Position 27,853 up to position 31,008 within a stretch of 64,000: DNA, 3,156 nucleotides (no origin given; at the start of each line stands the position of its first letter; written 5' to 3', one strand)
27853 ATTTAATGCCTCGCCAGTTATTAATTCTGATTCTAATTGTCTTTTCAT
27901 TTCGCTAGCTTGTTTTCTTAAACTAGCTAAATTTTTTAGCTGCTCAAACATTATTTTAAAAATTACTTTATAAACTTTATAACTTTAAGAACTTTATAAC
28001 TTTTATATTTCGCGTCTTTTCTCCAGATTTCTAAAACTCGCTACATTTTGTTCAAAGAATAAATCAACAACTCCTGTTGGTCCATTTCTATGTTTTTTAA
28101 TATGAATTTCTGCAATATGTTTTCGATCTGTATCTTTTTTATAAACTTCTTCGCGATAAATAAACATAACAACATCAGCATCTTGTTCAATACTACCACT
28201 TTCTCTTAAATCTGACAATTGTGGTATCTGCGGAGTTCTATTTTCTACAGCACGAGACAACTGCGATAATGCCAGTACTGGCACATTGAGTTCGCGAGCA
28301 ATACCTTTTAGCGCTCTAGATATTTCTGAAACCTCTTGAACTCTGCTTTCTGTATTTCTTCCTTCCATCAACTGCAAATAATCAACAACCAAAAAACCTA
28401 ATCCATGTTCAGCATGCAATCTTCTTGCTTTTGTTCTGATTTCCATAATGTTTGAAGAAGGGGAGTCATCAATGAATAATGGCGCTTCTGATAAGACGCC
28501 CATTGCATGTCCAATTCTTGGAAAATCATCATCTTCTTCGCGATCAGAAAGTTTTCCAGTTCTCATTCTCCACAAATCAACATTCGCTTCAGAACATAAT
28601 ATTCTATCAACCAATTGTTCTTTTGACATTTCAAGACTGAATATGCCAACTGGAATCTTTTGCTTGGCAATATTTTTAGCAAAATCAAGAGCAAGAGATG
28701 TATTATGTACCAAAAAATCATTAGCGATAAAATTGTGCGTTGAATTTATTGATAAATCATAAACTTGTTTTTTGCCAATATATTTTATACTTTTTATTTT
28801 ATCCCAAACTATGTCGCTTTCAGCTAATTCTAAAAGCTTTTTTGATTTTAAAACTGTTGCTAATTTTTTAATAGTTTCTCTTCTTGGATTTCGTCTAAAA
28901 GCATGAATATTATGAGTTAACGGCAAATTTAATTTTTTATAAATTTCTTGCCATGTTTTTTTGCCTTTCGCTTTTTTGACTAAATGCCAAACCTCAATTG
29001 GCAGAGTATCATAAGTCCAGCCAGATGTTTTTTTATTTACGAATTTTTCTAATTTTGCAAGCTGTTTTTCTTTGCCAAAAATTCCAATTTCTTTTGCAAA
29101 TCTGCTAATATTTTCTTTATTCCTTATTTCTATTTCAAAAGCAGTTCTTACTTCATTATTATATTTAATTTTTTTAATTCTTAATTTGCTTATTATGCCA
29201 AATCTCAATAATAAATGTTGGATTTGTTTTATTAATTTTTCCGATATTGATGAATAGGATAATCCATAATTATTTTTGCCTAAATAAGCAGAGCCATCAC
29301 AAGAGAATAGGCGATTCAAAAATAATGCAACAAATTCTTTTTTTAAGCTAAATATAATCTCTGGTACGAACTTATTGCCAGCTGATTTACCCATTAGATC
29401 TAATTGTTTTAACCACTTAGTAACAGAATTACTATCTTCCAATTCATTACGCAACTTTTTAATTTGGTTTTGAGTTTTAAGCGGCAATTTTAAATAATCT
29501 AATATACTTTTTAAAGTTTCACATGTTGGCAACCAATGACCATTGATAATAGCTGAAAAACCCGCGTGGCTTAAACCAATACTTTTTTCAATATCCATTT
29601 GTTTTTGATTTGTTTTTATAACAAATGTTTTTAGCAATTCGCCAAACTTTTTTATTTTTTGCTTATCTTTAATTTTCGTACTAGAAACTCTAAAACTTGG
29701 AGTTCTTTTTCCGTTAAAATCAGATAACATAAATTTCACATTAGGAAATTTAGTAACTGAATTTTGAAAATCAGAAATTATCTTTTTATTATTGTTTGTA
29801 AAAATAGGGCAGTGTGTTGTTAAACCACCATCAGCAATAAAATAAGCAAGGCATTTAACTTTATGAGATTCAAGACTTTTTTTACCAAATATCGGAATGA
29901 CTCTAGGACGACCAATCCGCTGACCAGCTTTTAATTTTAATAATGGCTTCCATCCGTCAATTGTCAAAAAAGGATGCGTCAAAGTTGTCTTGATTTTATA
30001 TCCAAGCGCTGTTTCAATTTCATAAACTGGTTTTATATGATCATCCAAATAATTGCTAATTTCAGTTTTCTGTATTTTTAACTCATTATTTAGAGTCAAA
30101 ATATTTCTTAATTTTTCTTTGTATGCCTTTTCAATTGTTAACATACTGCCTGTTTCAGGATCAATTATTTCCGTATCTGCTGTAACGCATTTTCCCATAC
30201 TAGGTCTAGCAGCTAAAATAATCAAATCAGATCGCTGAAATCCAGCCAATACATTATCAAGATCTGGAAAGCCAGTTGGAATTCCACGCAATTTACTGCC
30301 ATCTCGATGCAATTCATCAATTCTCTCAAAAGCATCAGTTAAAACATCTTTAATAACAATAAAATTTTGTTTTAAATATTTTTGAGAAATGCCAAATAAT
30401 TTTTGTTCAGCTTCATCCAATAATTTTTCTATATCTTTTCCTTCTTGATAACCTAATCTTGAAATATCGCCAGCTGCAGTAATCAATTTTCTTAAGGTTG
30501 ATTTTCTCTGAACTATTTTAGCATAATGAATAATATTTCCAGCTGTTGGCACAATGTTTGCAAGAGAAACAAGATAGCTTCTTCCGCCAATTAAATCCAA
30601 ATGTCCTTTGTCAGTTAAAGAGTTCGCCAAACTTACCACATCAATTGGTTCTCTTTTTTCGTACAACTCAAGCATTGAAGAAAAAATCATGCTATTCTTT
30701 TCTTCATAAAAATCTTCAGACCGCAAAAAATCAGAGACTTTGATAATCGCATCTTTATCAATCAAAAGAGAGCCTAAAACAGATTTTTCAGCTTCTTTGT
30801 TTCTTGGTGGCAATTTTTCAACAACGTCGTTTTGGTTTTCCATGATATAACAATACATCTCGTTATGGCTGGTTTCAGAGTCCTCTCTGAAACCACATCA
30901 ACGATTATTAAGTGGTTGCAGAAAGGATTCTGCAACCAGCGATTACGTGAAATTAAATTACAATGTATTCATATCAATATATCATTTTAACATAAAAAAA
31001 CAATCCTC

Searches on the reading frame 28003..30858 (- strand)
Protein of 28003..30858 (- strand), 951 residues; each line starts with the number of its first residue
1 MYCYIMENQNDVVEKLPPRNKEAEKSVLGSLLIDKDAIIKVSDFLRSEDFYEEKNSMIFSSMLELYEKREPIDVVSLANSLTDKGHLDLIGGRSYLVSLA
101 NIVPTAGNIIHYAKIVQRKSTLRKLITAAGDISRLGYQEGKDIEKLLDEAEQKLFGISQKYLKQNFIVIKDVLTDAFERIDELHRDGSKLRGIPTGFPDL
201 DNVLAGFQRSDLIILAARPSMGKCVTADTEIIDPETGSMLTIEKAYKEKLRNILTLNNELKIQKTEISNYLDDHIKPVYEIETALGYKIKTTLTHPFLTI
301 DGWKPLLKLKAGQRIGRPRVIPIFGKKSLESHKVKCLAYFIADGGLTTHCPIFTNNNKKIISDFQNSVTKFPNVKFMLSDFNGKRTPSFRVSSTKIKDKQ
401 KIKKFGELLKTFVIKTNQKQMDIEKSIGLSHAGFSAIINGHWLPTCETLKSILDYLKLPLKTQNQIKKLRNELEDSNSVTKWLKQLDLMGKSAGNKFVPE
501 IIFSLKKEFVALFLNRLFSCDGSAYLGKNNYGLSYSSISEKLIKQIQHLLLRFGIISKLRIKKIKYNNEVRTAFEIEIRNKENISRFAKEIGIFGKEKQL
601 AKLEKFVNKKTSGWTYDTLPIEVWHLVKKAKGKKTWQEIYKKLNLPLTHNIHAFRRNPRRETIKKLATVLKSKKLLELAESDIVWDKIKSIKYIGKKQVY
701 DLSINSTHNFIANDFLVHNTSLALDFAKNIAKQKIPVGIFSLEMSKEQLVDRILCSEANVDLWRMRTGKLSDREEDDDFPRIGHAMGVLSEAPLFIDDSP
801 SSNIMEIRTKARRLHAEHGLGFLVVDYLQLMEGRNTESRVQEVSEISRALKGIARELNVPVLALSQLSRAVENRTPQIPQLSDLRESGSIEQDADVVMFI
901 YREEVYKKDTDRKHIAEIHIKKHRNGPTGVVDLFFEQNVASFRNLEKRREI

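Call 76: search_protein_families(library=pfam, proteins=[window:28003-30858:-], max_evalue=0.001)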
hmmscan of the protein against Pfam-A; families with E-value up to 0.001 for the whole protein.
window:28003-30858:- (951 aa): 5 families
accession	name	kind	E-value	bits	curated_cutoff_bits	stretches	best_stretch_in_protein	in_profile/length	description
PF03796.21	DnaB_C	-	8.8e-100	333.7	27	2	720-944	33-255/255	DnaB-like helicase C terminal domain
PF00772.26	DnaB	-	7e-33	113.2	23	1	17-117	2-102/103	DnaB-like helicase N terminal domain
PF14890.11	Intein_splicing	-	2.9e-27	95.8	35.8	1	237-719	7-155/155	Intein splicing domain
PF14528.11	LAGLIDADG_3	-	8.1e-22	77.7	22.5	1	508-592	1-82/82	LAGLIDADG-like domain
PF13481.12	AAA_25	-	4.5e-10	39.9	27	1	726-867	63-190/195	AAA domain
